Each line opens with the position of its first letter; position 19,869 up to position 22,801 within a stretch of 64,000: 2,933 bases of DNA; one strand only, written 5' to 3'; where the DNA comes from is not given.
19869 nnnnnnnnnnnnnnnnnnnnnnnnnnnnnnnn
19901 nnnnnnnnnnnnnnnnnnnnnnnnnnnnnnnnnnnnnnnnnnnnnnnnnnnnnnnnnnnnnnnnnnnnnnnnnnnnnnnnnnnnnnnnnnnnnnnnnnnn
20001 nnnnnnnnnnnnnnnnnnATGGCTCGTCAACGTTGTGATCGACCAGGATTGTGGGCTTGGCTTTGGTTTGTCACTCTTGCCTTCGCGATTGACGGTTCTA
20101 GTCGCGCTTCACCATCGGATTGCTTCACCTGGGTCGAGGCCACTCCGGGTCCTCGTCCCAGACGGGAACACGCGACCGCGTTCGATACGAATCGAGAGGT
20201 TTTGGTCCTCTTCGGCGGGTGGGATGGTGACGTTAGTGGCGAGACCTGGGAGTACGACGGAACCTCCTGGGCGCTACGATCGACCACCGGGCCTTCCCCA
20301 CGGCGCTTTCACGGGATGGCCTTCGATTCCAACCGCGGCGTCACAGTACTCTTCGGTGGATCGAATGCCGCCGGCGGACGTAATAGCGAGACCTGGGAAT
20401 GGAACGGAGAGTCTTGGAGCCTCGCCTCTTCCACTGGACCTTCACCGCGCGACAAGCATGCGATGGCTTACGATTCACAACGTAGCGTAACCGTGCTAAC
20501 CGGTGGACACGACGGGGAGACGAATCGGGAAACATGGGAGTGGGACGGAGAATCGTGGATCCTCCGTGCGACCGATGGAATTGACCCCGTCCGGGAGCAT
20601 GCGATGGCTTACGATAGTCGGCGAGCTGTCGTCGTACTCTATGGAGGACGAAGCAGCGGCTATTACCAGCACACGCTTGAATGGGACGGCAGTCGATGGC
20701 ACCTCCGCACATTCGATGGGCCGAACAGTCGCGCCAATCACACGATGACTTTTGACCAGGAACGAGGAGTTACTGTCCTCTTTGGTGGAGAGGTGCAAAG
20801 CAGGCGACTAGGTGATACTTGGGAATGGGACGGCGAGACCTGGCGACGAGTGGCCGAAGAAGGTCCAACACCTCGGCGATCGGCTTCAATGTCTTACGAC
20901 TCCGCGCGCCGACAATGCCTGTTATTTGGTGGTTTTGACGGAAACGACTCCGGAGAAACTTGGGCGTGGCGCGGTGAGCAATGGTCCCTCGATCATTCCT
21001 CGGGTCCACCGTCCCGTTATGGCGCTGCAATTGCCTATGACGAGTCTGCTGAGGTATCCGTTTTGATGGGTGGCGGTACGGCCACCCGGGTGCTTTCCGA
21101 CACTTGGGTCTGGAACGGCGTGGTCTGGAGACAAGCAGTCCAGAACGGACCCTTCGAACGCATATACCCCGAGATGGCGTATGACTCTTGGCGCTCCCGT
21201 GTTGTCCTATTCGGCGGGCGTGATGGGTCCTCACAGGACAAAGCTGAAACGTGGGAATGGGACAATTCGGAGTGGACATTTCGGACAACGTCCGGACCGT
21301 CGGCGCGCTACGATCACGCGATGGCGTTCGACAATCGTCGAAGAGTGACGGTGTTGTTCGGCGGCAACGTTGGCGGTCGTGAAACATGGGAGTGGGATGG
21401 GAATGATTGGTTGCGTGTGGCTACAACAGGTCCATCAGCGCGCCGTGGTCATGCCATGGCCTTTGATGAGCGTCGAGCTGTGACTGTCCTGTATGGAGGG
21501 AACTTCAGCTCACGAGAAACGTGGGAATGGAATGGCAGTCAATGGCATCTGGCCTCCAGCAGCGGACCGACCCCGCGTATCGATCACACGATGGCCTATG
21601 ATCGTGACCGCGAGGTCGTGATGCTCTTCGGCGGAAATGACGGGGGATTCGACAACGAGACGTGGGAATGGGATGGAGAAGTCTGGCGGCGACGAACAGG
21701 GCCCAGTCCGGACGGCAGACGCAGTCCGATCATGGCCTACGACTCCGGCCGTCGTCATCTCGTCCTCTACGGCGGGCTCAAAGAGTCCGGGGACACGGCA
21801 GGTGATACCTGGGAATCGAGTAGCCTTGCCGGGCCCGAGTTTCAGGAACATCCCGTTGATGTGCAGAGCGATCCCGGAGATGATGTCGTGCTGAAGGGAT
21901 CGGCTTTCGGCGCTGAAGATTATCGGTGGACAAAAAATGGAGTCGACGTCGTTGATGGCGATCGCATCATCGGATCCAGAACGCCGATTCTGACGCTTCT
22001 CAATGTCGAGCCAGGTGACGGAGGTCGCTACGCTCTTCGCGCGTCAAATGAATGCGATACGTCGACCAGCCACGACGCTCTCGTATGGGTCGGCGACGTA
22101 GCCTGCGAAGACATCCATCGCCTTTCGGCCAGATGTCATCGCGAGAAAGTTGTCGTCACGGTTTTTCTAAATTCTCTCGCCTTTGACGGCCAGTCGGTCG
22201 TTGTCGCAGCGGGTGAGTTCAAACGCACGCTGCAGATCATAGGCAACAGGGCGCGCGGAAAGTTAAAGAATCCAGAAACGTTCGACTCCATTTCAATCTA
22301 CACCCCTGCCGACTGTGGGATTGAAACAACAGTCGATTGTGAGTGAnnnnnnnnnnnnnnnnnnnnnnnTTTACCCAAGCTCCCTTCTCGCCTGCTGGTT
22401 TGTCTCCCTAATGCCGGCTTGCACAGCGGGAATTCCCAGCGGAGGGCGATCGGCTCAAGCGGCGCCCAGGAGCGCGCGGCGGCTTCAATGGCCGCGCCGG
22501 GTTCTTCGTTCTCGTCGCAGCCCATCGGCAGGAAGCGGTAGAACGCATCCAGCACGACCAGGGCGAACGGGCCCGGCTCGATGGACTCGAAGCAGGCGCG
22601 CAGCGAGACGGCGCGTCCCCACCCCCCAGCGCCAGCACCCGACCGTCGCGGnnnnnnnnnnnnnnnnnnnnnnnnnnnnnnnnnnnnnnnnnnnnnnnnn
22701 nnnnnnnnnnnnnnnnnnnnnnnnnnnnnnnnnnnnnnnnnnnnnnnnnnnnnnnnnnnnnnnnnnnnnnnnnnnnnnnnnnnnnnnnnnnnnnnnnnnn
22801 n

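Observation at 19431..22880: Kelch-propeller/Ig-domain secreted protein carried inside the prophage against the gene orientation, bounded by an AT-rich palindromic island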

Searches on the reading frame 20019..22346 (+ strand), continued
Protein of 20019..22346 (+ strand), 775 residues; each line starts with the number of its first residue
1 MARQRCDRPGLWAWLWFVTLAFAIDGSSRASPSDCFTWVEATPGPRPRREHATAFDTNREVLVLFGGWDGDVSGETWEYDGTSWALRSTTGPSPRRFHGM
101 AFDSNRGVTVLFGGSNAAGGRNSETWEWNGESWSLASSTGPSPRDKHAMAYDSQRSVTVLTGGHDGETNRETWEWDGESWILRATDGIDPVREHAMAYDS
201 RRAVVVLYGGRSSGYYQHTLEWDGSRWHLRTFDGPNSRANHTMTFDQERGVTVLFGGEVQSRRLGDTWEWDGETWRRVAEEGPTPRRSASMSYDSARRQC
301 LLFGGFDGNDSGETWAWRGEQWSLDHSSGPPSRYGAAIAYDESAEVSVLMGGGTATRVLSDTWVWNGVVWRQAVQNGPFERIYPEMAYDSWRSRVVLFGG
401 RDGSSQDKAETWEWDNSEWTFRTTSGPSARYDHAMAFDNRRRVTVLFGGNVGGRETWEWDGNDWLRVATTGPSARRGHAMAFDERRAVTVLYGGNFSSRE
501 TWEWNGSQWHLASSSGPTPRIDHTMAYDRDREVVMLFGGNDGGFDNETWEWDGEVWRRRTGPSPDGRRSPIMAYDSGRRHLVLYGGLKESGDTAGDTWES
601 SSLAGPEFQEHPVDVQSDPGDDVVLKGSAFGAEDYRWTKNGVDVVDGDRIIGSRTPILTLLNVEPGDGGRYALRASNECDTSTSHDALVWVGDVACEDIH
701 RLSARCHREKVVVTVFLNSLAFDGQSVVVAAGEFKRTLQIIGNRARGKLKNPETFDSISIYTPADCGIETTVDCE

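Call 84: find_related_loci(query=A1, collection=viral_contigs, flank=8000)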
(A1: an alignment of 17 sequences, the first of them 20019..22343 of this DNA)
Query A1 (775 aa) in viral_contigs; peptide patterns used: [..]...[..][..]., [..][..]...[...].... (x = any residue, [..] = any of these).
201 stretches matched a pattern; 56 encode a relative of the query (tblastn E <= 1e-3); 53 distinct loci.
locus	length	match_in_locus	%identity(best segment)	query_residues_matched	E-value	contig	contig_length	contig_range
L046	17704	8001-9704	34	38-599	1e-69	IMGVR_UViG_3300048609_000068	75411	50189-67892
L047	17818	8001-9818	36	37-604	2e-82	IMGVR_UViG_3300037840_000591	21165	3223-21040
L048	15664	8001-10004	31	34-602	7e-58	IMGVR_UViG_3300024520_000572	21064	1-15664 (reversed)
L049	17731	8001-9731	33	12-602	1e-63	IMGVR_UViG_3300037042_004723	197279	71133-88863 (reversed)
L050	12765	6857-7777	41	34-599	5e-53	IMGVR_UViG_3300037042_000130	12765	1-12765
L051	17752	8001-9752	32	54-599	1e-51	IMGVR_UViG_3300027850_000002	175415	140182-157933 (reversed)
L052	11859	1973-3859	33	36-599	6e-61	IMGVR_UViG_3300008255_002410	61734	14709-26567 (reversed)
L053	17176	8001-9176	37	34-635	1e-42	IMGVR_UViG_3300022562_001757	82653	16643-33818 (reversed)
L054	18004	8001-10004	31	34-602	8e-58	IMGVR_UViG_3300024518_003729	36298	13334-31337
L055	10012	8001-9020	35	45-599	8e-41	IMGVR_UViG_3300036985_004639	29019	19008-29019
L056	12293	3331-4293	38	24-587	1e-40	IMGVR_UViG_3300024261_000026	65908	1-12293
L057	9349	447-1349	37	24-599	3e-39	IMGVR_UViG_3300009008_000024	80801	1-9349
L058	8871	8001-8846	35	24-599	2e-34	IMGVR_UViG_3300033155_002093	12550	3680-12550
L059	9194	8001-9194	32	38-599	4e-34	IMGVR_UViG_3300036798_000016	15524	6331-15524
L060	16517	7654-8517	35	45-598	1e-33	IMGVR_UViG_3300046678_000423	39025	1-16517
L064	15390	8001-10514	33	18-627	2e-31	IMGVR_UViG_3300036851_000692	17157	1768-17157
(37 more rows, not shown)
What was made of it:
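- Kelch-repeat proteins occur on 53 IMG/VR viral loci (call 84).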

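Call 87: search_protein_families(library=phrogs, proteins=[L046:7227-10364:+, L047:7023-10931:+, L048:7920-10526:+, L049:7455-10688:+, L052:1907-4801:+, L064:7950-10598:+, L053:6660-9206:+], max_evalue=0.001)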
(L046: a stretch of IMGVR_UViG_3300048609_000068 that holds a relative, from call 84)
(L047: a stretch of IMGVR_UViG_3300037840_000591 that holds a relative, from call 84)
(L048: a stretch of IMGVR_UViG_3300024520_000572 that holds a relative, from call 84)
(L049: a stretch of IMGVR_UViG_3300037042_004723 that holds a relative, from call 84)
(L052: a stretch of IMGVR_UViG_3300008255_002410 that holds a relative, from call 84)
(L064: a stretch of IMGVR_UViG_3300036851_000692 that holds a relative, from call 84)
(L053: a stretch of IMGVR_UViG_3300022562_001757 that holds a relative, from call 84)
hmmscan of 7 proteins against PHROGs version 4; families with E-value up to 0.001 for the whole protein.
L046:7227-10364:+ (1045 aa): 0 families

L047:7023-10931:+ (1302 aa): 1 family
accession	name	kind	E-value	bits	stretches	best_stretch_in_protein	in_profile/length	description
phrog_27227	-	unknown function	1.7e-22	80.8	4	671-784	65-173/617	-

L048:7920-10526:+ (868 aa): 0 families

L049:7455-10688:+ (1077 aa): 0 families

L052:1907-4801:+ (964 aa): 0 families

L064:7950-10598:+ (882 aa): 0 families

L053:6660-9206:+ (848 aa): 1 family
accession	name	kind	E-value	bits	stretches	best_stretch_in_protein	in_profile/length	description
phrog_27227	-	unknown function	5.1e-08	33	0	472-552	495-567/617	-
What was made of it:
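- Tried and rejected: PHROG annotation of the viral Kelch proteins themselves gave only families of unknown function (call 87).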

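Call 90: search_protein_families(library=phrogs, proteins=[L048:2389-3192:+, L048:3189-3836:+, L048:4186-5358:+, L048:5358-5915:+, L048:5912-7648:+, L048:11844-12638:+, L049:5467-6390:+, L049:6357-7454:+, L049:3213-3947:+, L049:12679-13671:-], max_evalue=0.001)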
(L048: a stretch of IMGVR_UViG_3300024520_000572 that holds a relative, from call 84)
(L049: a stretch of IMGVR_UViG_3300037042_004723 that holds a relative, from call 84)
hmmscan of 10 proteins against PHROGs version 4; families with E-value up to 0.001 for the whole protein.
L048:2389-3192:+ (267 aa): 4 families
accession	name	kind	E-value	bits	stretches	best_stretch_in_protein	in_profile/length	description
phrog_196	-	tail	1.4e-56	193.2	1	10-266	90-360/536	baseplate hub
phrog_20677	-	unknown function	8.5e-13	48.5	1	21-251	178-408/631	-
phrog_23564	-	unknown function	3e-12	47.7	1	151-263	7-125/155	-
phrog_38154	-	unknown function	1.4e-09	38.7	1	26-139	28-141/159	-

L048:3189-3836:+ (215 aa): 0 families

L048:4186-5358:+ (390 aa): 2 families
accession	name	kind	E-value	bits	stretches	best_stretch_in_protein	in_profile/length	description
phrog_6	-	tail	1.1e-48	167.2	1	1-389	59-406/548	baseplate wedge subunit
phrog_34452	-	unknown function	2.5e-09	38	1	4-175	4-171/175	-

L048:5358-5915:+ (185 aa): 8 families
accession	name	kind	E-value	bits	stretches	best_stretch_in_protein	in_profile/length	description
phrog_6277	-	unknown function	5.4e-20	72.9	1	5-154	6-151/280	-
phrog_587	-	head and packaging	2.3e-19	70.8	2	6-72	20-86/392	structural protein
phrog_1160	-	tail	9.6e-14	52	1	8-154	17-174/528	baseplate protein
phrog_22472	-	unknown function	9e-13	49.3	1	13-101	14-102/302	-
phrog_4056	-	tail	1e-12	49.1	1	5-119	15-129/219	baseplate protein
phrog_4017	-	tail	7e-12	46.4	1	4-96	5-98/285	baseplate protein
phrog_8708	-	unknown function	3e-05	24.7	1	25-84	23-78/202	-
phrog_7378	-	tail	0.00052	19.6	1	31-92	38-102/736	baseplate protein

L048:5912-7648:+ (578 aa): 0 families

L048:11844-12638:+ (264 aa): 5 families
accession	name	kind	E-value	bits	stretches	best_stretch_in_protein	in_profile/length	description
phrog_1493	-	lysis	9.5e-11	42.5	1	5-74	242-314/394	endolysin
phrog_1224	-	head and packaging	1.8e-10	41.6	1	1-64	1-63/438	endolysin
phrog_2649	-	lysis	2.2e-10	41.9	1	2-71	173-241/261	endolysin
phrog_16428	-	lysis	1.3e-05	25.1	1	20-64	474-517/520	endolysin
phrog_1512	-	lysis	0.00038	21.6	1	3-69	176-246/314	endolysin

L049:5467-6390:+ (307 aa): 0 families

L049:6357-7454:+ (365 aa): 0 families

L049:3213-3947:+ (244 aa): 0 families

L049:12679-13671:- (330 aa): 5 families
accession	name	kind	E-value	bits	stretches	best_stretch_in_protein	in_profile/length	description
phrog_1493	-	lysis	4.4e-15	56.8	1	4-68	242-308/394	endolysin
phrog_2649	-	lysis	4.2e-13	50.7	1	2-69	174-239/261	endolysin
phrog_1224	-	head and packaging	1.3e-12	48.7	1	1-67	2-66/438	endolysin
phrog_1512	-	lysis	2.7e-05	25.3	1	2-79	176-258/314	endolysin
phrog_6707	-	lysis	0.00013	22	1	9-76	185-253/311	endolysin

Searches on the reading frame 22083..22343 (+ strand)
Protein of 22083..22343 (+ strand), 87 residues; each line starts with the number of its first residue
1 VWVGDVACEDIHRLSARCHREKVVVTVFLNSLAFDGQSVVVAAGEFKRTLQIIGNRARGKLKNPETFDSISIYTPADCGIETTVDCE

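Call 45: search_protein_representatives(protein=window:22083-22343:+)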
Query: 87 residues. Proteins with E-value up to 0.001 (for the whole library): 6; up to 1e-10: 0; up to 1e-30: 0. The best 6 are listed.
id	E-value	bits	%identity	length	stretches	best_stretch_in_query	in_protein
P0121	1.7e-07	47.4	32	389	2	6-86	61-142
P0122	2.9e-05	40.3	32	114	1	6-86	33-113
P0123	3.9e-05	39.8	59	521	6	64-80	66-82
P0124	3.9e-05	39.8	31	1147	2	7-86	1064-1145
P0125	1.5e-04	38.0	28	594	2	5-86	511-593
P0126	6.9e-04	35.8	32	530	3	16-52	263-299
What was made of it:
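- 20019..22346 (+): Kelch/Ig gene, 775 aa. Domains by residue: signal-like 1-30; blades 1-12 at 37-601 (two six-bladed propellers); I-set Ig at 606-691; rare Cys-containing C-terminal domain at 694-775. The tail has only 6 weak relatives among 1.8 billion representatives (call 45).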

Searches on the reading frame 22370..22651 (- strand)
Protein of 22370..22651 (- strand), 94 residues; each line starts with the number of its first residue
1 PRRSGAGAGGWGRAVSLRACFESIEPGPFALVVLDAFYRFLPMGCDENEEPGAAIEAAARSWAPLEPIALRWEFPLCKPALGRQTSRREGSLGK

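Call 21: search_protein_families(library=pfam, proteins=[window:22370-22651:-], max_evalue=1)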
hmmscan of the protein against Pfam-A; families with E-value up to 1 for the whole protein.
seq(94 aa): 0 families
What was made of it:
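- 22370..22651 (-): GC-rich (0.66-0.71) orphan reading-frame fragment inside the insert ('.............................'). It has no start codon and no homologue. It is probably a remnant that travelled with the cargo. No Pfam hit (call 21).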

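Call 61: find_homologous_proteins(query=window:22370-22624:-, max_evalue=0.01)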
Query seq(85 aa): 1 candidates shared short words with the query, none scored E <= 0.01.
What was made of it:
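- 22370..22651 (-): No hit in the 5.8-billion-protein search (call 61).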
